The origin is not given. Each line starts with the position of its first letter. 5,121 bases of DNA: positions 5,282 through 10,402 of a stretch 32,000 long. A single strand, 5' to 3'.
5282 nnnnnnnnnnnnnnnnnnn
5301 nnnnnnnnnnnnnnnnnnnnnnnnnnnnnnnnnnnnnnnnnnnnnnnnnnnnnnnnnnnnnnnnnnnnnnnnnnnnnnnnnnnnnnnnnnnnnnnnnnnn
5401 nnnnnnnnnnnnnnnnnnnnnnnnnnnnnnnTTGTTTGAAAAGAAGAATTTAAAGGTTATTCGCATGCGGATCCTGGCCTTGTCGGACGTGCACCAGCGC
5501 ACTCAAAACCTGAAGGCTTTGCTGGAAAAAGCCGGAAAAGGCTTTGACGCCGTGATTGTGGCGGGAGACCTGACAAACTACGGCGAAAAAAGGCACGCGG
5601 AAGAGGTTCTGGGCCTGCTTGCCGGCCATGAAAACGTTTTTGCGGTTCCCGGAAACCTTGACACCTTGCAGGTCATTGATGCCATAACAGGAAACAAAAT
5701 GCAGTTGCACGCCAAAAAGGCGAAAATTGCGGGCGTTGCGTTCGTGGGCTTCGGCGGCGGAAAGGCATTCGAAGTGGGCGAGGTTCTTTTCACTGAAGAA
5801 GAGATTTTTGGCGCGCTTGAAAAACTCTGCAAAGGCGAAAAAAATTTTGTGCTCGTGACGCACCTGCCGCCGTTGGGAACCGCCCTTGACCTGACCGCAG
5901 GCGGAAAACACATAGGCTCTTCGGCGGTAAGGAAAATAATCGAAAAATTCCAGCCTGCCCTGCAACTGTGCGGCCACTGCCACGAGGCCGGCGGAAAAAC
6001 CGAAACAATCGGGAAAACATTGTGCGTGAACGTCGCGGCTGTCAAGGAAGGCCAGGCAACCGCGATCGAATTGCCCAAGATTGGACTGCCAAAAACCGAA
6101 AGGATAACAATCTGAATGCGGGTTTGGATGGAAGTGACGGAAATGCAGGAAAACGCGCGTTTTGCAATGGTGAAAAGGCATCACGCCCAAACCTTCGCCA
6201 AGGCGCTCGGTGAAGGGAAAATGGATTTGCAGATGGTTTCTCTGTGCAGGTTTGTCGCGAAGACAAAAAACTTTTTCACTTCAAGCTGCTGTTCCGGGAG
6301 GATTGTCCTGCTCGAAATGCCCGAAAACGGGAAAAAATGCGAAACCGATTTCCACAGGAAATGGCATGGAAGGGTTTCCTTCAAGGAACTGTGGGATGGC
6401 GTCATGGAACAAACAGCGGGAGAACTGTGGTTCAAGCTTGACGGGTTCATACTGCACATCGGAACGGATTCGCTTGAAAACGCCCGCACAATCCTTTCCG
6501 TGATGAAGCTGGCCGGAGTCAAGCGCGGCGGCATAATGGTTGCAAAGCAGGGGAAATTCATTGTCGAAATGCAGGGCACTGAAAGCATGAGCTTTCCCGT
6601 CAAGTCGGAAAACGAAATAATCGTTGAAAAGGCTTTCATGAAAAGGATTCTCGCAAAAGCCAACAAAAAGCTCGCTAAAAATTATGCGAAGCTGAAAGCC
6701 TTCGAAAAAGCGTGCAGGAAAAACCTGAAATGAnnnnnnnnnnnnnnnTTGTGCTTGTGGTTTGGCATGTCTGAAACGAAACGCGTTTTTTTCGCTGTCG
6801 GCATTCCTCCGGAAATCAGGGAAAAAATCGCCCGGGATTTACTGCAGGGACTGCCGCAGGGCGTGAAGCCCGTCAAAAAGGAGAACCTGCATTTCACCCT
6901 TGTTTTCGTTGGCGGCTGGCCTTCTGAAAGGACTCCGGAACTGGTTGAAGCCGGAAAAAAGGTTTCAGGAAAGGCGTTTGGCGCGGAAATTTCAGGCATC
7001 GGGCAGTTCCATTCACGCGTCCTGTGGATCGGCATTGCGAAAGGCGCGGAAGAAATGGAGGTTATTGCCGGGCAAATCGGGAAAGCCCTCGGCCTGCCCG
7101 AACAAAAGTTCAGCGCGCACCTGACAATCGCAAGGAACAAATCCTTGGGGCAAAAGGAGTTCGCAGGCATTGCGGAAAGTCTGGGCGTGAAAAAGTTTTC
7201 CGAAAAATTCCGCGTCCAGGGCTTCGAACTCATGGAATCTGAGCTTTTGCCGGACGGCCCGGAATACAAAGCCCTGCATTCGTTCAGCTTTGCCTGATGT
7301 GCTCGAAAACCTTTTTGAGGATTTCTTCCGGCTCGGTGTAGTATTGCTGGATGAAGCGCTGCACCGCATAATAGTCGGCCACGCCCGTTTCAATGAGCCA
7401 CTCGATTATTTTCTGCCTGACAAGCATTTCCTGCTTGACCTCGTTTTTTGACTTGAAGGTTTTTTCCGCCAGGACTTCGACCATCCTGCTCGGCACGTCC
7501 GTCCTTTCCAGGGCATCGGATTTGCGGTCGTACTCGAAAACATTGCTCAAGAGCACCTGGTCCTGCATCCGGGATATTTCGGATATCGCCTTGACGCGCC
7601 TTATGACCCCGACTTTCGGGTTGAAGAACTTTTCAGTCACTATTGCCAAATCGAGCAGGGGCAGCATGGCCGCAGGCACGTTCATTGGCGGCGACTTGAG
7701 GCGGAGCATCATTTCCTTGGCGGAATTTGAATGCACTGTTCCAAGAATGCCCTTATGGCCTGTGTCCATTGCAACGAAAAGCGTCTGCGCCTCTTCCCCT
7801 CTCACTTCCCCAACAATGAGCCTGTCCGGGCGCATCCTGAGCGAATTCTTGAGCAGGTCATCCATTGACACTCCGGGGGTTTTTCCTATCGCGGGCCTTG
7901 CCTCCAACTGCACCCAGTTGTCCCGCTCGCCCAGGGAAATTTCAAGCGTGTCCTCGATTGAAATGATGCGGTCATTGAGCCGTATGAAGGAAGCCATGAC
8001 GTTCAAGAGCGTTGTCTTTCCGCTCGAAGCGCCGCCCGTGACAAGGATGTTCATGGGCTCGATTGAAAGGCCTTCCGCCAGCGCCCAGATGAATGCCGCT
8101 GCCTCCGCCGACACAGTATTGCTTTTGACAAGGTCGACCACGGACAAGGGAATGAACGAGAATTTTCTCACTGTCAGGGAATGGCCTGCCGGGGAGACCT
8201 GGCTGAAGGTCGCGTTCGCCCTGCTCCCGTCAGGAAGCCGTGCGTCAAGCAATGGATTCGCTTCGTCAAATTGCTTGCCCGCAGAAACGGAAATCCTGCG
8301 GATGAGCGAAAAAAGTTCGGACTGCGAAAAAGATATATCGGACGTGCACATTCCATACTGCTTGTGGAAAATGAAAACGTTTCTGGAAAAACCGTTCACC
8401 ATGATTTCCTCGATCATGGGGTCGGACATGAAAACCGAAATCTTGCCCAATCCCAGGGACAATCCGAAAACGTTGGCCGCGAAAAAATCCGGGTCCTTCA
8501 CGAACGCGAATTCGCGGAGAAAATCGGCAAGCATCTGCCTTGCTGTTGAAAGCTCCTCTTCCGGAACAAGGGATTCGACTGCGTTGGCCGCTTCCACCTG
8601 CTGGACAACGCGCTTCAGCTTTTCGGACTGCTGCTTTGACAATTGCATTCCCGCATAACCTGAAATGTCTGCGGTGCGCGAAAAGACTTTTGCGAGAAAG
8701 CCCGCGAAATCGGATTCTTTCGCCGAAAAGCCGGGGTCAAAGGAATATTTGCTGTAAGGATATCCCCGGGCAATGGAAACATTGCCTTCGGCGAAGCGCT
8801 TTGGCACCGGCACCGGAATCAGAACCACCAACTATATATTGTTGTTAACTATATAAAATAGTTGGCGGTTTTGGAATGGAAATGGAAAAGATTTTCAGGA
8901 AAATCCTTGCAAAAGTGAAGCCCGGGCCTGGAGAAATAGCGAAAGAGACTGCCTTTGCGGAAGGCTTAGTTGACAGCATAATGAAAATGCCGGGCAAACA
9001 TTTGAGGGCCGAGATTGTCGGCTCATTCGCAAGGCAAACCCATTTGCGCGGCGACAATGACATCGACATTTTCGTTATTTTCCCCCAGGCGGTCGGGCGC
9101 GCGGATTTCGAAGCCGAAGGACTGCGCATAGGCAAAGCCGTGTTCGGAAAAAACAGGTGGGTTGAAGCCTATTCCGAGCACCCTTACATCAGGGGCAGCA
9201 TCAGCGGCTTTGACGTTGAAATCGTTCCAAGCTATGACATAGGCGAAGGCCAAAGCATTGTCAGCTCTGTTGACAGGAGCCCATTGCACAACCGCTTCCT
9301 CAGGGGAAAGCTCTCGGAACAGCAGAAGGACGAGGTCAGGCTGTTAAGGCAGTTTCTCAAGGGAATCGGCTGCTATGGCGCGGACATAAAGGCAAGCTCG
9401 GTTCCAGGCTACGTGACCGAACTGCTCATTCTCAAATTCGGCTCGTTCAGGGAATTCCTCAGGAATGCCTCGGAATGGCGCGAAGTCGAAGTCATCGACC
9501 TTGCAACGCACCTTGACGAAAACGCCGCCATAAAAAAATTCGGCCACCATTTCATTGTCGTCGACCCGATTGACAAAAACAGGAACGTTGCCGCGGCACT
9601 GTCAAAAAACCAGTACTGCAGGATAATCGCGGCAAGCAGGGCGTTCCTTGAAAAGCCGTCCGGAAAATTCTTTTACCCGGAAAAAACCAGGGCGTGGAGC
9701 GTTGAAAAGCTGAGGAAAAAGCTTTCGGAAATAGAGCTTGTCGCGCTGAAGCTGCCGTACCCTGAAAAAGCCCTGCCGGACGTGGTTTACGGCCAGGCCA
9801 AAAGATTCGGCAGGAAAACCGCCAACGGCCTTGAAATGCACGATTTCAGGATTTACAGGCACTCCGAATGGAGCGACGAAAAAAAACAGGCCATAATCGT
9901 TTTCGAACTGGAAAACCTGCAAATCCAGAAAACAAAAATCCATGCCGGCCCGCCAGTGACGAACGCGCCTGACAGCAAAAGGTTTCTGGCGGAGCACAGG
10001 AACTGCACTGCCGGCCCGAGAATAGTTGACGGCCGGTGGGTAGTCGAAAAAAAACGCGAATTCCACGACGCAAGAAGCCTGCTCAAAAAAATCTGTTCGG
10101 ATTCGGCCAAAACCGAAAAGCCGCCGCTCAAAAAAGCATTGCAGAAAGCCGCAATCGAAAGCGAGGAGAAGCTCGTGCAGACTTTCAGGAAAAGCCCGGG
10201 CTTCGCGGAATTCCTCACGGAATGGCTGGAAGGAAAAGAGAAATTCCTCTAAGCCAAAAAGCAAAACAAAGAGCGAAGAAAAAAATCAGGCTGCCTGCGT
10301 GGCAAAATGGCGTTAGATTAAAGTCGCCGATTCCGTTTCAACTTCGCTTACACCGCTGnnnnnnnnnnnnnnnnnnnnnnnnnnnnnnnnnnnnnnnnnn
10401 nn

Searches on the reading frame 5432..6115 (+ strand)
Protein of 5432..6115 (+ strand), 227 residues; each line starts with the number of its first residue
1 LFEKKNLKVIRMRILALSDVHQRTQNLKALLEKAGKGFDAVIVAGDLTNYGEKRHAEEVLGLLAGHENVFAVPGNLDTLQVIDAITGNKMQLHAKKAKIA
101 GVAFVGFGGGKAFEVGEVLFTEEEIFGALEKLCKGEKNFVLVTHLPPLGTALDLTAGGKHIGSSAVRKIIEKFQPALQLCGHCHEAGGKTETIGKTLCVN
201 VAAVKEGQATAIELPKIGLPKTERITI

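Call 34: search_protein_families(library=pfam, proteins=[window:5432-6115:+], max_evalue=0.001)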
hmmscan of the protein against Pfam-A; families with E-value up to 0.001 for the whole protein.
window:5432-6115:+ (227 aa): 3 families
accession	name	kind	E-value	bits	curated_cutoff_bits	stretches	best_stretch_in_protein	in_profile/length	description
PF00149.33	Metallophos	-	3.1e-16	60.8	21.5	1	12-185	1-190/191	Calcineurin-like phosphoesterase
PF14582.11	Metallophos_3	-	1.7e-14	54.2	28.2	1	129-214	165-249/259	Metallophosphoesterase, calcineurin superfamily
PF12850.12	Metallophos_2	-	2.6e-13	50.7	27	1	12-206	1-137/154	Calcineurin-like phosphoesterase superfamily domain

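Call 80: search_solved_structures(query=window:5432-6115:+, max_evalue=0.01)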
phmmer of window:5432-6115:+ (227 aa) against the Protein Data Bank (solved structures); distinct sequences matched with E-value up to 0.01: 1.
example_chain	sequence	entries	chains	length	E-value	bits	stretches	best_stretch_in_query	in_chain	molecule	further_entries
2yvt_A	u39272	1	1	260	1.2e-05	28.5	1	137-215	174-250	Hypothetical protein aq_1956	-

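Call 81: search_protein_families(library=ncbifam, proteins=[window:5432-6115:+], max_evalue=0.01)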
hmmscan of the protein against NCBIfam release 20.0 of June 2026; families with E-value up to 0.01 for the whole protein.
window:5432-6115:+ (227 aa): 4 families
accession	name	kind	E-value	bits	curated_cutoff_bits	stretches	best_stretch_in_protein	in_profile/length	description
TIGR00040.1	yfcE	subfamily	2.8e-07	30.7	56.25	1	12-86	1-64/158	YfcE family phosphodiesterase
NF006988.0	PRK09453.1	equivalog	0.00072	19.4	117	1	12-54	1-44/183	phosphodiesterase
NF008460.0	PRK11340.1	equivalog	0.0016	17.9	188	0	11-100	49-141/271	phosphodiesterase YaeI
TIGR03729.1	acc_ester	subfamily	0.0026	17.2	148.25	0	159-190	194-225/239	putative phosphoesterase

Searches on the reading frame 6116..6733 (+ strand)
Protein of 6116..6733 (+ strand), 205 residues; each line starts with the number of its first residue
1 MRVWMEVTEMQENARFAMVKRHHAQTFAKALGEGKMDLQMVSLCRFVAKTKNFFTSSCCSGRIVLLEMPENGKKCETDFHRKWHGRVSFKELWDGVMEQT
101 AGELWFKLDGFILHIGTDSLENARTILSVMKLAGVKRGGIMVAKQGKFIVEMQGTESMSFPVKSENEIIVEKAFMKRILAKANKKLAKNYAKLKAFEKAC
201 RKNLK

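Call 34: search_protein_families(library=pfam, proteins=[window:6116-6733:+], max_evalue=0.001)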
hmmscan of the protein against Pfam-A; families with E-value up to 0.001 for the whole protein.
window:6116-6733:+ (205 aa): 1 family
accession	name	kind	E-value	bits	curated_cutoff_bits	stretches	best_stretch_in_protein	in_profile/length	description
PF02676.19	TYW3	-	1.3e-31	110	27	1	28-200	15-209/211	Methyltransferase TYW3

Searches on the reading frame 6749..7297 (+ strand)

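Call 34: search_protein_families(library=pfam, proteins=[window:6749-7297:+], max_evalue=0.001)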
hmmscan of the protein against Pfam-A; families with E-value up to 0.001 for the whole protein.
window:6749-7297:+ (182 aa): 2 families
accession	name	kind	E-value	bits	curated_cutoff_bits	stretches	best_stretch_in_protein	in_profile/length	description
PF02834.22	LigT_PEase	-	4.6e-21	75.2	23.3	2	17-93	1-87/87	LigT like Phosphoesterase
PF13563.12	2_5_RNA_ligase2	-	1.2e-07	32.4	27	1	39-164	18-148/152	2'-5' RNA ligase superfamily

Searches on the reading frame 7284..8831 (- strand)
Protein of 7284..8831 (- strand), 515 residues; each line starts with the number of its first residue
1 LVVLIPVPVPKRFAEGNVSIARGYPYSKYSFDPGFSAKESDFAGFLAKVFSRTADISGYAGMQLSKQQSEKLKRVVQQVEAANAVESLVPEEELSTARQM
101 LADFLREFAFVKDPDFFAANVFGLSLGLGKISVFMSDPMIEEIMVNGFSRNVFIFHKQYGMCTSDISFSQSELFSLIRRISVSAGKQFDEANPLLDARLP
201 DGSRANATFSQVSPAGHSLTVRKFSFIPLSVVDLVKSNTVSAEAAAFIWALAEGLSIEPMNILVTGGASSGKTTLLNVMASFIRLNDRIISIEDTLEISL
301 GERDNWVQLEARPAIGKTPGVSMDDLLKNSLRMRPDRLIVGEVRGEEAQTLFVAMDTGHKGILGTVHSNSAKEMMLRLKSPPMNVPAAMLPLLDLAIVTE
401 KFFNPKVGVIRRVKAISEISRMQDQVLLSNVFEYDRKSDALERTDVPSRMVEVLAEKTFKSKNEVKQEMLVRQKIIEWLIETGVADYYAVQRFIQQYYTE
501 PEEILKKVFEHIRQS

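Call 17: search_protein_families(library=pfam, proteins=[window:7284-8831:-], max_evalue=0.001)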
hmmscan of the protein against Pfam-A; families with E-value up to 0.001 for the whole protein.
window:7284-8831:- (515 aa): 2 families
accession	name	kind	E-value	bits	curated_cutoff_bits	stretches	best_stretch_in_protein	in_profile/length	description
PF00437.27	T2SSE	-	7.3e-37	127.3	24.9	1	135-380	12-257/370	Type II/IV secretion system protein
PF23989.1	PilB3_C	-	1.8e-05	25.2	27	1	448-508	11-70/83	PilB3-like, C-terminal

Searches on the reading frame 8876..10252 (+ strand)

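Call 17: search_protein_families(library=pfam, proteins=[window:8876-10252:+], max_evalue=0.001)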
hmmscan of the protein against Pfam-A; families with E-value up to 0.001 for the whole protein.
window:8876-10252:+ (458 aa): 3 families
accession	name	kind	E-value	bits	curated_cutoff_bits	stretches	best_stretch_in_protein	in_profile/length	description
PF09249.16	tRNA_NucTransf2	-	2.6e-37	127.9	27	1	152-266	1-112/113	tRNA nucleotidyltransferase, second domain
PF21133.2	CAA_C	-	7.1e-22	78.1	22.2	1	290-409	7-122/144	CCA-adding enzyme, C-terminal domain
PF01909.29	NTP_transf_2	-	1.7e-08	35.2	21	1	43-134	15-89/93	Nucleotidyltransferase domain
